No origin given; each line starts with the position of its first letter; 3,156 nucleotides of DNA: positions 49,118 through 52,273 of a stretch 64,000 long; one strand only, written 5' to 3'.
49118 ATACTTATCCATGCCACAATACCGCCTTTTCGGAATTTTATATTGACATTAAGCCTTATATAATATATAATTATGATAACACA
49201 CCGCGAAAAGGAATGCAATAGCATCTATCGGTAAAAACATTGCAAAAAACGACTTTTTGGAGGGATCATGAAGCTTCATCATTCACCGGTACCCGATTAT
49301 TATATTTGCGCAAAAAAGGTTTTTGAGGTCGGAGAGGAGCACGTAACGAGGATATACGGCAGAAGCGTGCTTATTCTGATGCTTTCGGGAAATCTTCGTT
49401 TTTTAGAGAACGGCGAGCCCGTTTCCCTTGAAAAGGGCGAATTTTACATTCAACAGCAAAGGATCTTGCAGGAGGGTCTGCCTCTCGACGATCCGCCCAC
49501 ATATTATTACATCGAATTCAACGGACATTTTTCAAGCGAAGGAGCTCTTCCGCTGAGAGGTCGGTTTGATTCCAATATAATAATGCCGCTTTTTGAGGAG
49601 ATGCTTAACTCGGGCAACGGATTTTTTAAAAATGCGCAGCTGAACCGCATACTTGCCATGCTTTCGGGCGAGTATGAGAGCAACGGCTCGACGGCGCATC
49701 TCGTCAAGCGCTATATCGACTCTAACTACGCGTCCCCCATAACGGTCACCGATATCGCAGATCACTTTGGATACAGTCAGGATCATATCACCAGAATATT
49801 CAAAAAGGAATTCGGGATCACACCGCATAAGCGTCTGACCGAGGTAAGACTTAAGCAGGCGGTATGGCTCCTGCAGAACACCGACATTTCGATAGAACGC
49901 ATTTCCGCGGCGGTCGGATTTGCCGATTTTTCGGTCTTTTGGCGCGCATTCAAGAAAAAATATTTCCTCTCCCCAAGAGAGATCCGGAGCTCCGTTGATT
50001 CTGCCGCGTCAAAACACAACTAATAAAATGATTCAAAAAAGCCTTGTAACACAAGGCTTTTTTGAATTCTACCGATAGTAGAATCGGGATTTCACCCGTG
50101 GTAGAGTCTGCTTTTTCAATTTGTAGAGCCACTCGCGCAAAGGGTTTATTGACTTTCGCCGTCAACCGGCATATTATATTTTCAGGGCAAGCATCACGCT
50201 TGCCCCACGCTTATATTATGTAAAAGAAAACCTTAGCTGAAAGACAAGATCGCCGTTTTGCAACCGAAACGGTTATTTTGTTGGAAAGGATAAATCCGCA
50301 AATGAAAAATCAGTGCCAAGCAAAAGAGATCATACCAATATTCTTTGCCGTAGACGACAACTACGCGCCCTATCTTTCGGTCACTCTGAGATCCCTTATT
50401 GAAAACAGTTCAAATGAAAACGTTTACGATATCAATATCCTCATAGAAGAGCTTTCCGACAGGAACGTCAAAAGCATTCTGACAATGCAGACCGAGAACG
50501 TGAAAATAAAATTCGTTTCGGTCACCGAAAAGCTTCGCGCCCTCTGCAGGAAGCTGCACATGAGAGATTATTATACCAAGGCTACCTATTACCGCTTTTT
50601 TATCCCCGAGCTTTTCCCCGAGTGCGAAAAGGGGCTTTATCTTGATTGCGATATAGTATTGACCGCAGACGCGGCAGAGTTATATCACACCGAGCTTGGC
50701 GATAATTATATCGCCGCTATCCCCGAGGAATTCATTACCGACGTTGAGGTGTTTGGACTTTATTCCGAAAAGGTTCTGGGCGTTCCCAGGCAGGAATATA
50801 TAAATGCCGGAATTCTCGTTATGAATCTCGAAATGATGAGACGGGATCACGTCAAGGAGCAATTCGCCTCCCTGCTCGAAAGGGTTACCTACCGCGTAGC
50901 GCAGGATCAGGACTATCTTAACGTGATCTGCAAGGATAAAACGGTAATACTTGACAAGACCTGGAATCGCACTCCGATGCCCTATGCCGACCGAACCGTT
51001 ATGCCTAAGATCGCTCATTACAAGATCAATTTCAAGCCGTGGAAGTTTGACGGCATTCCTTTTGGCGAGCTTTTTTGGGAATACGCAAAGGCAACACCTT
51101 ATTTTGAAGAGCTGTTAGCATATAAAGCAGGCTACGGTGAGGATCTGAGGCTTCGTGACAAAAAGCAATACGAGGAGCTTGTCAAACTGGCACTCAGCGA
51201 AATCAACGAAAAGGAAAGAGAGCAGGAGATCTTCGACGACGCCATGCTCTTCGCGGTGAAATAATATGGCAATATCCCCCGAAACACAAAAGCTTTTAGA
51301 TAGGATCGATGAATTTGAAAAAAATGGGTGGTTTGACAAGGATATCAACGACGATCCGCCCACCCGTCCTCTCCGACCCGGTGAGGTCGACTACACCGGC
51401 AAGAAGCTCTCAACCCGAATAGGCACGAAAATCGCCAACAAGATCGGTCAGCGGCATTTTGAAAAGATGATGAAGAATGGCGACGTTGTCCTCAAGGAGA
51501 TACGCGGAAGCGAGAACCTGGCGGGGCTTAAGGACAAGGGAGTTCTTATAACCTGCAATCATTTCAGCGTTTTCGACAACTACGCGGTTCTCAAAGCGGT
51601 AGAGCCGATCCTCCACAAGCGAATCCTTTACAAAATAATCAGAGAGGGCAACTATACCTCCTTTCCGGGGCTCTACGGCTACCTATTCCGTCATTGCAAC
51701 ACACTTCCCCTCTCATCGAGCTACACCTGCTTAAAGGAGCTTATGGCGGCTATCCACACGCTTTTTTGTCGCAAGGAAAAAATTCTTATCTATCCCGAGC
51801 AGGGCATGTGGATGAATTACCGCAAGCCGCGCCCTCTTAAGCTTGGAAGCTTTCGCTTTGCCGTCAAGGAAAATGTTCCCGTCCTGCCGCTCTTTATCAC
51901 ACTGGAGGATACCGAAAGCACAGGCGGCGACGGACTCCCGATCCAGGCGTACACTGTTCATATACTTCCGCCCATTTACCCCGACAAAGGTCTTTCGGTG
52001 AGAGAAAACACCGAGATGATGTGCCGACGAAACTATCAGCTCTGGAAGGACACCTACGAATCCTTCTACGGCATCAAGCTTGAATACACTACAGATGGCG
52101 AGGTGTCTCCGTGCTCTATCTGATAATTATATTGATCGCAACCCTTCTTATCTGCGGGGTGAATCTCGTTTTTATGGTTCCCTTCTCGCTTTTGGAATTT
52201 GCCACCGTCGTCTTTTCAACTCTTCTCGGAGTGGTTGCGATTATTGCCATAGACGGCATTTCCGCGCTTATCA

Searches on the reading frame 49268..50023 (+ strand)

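Call 40: search_protein_families(library=pfam, proteins=[window:49268-50023:+], max_evalue=0.001)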
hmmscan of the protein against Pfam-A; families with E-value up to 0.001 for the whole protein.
window:49268-50023:+ (251 aa): 2 families
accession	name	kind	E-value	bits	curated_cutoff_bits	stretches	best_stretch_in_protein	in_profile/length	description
PF12833.13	HTH_18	-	1.9e-20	73.3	33.6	1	163-241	1-79/80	Helix-turn-helix domain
PF00165.29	HTH_AraC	-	2.8e-18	66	26.6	1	150-187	1-38/42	Bacterial regulatory helix-turn-helix proteins, AraC family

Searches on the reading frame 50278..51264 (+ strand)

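Call 40: search_protein_families(library=pfam, proteins=[window:50278-51264:+], max_evalue=0.001)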
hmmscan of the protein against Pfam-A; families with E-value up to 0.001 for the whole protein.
window:50278-51264:+ (328 aa): 2 families
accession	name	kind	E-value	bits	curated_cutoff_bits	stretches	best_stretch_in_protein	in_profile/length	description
PF01501.26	Glyco_transf_8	-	9.9e-40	137.1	24.3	1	20-257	1-251/253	Glycosyl transferase family 8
PF18404.7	Glyco_transf_24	-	0.0004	20.3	25.7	1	27-215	10-202/268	Glucosyltransferase 24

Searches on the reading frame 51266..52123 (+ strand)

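Call 40: search_protein_families(library=pfam, proteins=[window:51266-52123:+], max_evalue=0.001)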
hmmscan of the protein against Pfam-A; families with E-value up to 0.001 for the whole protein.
window:51266-52123:+ (285 aa): 1 family
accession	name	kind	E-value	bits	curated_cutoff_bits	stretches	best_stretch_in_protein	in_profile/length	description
PF01553.26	Acyltransferase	-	3.3e-09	37.1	23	1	79-211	4-131/132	Acyltransferase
